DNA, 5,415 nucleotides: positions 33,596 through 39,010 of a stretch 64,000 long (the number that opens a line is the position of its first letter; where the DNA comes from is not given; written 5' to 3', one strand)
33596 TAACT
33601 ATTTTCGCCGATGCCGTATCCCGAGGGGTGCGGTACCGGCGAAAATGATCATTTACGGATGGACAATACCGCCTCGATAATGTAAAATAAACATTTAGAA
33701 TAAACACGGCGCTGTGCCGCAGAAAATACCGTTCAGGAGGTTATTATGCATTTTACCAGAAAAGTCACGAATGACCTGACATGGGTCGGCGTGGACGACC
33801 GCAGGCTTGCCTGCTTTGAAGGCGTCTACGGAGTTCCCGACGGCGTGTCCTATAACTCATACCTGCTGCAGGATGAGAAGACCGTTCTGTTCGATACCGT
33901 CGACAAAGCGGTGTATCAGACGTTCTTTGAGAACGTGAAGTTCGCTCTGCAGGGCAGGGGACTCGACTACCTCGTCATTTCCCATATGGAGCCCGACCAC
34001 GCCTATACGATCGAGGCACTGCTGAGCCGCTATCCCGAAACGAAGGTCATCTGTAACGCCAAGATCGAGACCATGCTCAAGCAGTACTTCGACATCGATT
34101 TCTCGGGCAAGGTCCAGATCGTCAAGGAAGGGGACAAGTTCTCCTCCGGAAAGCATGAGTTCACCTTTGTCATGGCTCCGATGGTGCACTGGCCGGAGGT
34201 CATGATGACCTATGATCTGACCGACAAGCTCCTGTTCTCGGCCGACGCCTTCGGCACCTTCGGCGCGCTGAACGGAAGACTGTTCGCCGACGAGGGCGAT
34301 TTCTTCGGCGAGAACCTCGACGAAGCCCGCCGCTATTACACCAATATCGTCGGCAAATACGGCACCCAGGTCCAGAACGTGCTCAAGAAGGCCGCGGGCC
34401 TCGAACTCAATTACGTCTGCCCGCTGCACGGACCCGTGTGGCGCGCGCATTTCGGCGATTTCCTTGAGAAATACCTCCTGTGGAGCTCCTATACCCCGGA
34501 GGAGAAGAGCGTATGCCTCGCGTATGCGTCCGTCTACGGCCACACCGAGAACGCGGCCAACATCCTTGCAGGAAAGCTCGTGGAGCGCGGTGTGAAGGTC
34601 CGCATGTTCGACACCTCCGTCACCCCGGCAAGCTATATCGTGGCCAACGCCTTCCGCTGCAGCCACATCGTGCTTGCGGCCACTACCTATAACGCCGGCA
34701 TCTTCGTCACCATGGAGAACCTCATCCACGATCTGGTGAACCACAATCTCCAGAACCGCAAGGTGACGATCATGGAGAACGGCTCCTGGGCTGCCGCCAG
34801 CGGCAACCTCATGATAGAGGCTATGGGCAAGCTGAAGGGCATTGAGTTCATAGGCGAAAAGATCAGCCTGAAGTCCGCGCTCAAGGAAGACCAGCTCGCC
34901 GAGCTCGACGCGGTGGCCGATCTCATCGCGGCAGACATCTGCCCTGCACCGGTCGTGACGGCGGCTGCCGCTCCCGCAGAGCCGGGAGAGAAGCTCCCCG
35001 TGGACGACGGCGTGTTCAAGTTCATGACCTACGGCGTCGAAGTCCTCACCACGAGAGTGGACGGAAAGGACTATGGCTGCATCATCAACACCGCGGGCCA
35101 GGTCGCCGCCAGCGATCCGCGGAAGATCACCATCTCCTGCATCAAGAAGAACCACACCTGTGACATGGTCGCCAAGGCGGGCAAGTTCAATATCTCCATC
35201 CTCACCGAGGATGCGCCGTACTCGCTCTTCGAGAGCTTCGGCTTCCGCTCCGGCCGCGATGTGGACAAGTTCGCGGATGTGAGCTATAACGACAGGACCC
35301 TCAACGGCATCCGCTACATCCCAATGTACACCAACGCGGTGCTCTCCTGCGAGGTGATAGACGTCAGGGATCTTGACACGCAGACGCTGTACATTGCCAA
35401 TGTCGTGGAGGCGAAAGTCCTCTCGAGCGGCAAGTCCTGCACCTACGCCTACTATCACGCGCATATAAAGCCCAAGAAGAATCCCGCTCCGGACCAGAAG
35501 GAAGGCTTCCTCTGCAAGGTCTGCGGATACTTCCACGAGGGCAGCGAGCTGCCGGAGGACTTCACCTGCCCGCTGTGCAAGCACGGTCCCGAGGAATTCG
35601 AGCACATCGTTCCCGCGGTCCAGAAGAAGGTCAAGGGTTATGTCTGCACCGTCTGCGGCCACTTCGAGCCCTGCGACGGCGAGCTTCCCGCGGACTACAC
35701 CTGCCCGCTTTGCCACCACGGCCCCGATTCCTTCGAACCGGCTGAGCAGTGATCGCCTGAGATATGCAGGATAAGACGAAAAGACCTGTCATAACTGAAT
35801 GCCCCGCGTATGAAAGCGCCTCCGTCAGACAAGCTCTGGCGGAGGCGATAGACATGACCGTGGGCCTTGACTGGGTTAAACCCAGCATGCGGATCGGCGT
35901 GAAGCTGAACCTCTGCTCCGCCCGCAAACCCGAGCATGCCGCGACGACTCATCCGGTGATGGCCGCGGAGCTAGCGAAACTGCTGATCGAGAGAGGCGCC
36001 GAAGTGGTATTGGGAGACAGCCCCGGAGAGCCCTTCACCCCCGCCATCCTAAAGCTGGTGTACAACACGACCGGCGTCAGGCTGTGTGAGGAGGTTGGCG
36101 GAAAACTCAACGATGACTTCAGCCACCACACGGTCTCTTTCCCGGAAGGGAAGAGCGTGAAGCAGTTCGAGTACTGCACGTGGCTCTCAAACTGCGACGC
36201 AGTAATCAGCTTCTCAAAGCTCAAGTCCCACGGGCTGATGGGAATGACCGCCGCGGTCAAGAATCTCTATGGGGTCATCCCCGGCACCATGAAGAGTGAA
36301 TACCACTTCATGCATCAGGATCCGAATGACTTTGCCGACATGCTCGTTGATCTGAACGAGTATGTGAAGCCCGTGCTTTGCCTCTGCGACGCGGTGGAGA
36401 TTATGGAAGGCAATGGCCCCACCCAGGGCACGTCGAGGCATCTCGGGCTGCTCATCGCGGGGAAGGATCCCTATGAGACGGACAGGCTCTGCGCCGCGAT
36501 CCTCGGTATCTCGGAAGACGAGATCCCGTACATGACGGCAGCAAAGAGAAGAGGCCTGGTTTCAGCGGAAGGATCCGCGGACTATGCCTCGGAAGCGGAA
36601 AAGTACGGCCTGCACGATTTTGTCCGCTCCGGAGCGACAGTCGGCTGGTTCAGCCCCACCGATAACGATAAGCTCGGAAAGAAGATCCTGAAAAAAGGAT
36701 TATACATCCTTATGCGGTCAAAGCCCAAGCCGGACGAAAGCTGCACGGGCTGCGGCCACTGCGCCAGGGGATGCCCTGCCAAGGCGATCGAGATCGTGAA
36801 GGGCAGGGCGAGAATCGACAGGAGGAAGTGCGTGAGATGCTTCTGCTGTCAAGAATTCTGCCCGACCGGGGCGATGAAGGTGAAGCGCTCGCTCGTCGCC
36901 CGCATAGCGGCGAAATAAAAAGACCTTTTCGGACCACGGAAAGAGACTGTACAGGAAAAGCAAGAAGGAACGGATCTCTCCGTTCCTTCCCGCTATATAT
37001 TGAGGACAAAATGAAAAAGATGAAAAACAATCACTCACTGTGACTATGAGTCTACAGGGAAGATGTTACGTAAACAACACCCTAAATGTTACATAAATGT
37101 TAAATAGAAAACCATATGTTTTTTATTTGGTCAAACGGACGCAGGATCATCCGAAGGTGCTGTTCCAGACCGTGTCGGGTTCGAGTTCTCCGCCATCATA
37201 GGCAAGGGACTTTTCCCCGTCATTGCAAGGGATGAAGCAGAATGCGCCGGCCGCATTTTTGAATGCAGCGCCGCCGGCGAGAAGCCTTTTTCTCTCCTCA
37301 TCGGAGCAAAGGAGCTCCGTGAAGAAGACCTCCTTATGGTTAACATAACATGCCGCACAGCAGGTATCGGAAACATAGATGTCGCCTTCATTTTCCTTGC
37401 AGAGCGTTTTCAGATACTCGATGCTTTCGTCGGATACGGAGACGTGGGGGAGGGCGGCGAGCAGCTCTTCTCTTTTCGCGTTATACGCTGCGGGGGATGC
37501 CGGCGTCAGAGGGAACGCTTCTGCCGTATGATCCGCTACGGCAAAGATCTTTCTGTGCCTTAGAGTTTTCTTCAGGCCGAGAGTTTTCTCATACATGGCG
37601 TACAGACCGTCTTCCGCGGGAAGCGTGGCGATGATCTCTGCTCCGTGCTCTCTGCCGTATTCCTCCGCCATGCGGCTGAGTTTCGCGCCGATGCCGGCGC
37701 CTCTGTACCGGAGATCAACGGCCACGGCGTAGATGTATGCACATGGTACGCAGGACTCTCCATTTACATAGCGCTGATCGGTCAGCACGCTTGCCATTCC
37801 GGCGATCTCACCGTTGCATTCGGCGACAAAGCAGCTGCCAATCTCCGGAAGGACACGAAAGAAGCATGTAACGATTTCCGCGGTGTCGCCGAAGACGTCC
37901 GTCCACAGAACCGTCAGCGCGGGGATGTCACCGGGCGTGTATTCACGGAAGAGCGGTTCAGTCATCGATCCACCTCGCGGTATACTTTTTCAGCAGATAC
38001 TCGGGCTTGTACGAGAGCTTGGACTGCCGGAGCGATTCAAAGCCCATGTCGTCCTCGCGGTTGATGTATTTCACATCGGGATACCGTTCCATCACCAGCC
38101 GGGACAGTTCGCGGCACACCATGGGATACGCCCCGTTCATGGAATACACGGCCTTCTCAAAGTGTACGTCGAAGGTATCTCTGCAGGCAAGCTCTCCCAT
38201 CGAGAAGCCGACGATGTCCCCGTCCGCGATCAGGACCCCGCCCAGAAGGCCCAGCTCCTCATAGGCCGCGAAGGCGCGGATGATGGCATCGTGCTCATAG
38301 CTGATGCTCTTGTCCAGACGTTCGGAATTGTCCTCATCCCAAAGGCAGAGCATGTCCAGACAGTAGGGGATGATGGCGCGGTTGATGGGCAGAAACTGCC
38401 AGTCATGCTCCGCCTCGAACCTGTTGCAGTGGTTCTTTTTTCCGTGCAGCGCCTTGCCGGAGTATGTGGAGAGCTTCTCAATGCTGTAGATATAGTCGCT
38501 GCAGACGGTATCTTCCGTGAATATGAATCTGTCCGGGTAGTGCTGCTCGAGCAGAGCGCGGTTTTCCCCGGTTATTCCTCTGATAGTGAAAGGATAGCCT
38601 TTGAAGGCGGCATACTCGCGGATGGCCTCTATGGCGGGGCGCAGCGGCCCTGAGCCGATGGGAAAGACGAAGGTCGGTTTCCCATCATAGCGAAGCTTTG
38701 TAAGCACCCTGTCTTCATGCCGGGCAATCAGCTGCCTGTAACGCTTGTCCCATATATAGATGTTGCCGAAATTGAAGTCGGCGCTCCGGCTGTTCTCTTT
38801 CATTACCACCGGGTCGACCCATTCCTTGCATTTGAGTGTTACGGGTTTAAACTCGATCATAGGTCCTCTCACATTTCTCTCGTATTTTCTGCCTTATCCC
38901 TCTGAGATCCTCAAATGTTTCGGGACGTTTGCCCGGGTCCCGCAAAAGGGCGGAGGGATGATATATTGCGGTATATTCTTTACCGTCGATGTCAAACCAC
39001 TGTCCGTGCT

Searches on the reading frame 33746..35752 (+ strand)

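Call 71: search_protein_families(library=pfam, proteins=[window:33746-35752:+], max_evalue=0.00001)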
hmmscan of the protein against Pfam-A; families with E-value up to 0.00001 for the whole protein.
window:33746-35752:+ (668 aa): 5 families
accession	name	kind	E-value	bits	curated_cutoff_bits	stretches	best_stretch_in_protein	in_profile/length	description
PF01613.24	Flavin_Reduct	-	6e-22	78.8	27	1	427-575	4-150/153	Flavin reductase like domain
PF19583.5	ODP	-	1.9e-21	77.2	27.2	1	35-229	2-194/194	ODP family beta lactamase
PF00753.33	Lactamase_B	-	1.6e-14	54.8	22.7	1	33-194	3-166/196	Metallo-beta-lactamase superfamily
PF21349.2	RUBY_RBDX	-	4e-13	49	26.5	1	590-619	3-30/30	Rubrerythrin, rubredoxin-like domain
PF12706.13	Lactamase_B_2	-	4.5e-07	30.1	27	1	46-150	2-114/200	Beta-lactamase superfamily domain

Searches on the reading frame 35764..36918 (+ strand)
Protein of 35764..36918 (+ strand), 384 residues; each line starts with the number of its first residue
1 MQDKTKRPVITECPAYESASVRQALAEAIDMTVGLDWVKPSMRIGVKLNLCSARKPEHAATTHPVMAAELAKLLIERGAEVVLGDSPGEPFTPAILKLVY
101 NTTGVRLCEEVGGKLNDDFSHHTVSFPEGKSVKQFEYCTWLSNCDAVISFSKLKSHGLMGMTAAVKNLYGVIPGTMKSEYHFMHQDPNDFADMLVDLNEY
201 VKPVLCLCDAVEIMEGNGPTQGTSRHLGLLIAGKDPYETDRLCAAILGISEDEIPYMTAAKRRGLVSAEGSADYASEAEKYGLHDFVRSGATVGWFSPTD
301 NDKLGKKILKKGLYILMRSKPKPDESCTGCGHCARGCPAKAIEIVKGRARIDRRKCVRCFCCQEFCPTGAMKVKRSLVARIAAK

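Call 71: search_protein_families(library=pfam, proteins=[window:35764-36918:+], max_evalue=0.00001)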
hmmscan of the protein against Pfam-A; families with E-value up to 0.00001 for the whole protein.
window:35764-36918:+ (384 aa): 4 families
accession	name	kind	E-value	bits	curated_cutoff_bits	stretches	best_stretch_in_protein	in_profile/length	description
PF04015.17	DUF362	-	6.1e-53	180.3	24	1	44-244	1-199/200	Domain of unknown function (DUF362)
PF12838.12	Fer4_7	-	5.8e-07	30.3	27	1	326-370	1-52/52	4Fe-4S dicluster domain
PF13237.11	Fer4_10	-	7.4e-07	29.4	25.5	1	325-367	7-53/53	4Fe-4S dicluster domain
PF00037.32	Fer4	-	1.6e-06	28.1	21.1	0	325-343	6-24/24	4Fe-4S binding domain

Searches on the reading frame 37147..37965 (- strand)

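Call 71: search_protein_families(library=pfam, proteins=[window:37147-37965:-], max_evalue=0.00001)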
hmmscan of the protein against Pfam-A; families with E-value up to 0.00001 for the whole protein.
window:37147-37965:- (272 aa): 4 families
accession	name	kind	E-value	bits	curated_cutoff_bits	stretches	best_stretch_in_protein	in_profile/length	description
PF13527.13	Acetyltransf_9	-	5.2e-16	59.2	25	1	7-125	3-122/127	Acetyltransferase (GNAT) domain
PF00583.31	Acetyltransf_1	-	5.1e-15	56.2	20.7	1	43-130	33-115/116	Acetyltransferase (GNAT) family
PF13508.13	Acetyltransf_7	-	4.2e-09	37.1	27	1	43-127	3-79/84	Acetyltransferase (GNAT) domain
PF13673.13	Acetyltransf_10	-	4.1e-07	30.5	23.6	1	45-127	33-104/128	Acetyltransferase (GNAT) domain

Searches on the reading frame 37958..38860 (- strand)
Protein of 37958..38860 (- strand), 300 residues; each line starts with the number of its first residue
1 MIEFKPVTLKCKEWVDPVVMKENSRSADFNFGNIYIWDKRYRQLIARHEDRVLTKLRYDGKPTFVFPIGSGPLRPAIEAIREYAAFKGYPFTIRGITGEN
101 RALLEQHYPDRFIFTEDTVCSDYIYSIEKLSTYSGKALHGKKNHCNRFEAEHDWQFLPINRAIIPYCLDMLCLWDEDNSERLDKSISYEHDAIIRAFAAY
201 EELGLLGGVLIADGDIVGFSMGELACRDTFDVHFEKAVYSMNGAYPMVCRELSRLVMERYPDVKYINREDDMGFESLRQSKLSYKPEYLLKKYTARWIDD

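Call 71: search_protein_families(library=pfam, proteins=[window:37958-38860:-], max_evalue=0.00001)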
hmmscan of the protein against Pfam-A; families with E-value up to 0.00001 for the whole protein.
window:37958-38860:- (300 aa): 1 family
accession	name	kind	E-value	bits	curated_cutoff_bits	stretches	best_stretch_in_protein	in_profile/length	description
PF09924.15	LPG_synthase_C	-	4.8e-44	151.1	27.5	1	26-295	8-297/298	Phosphatidylglycerol lysyltransferase, C-terminal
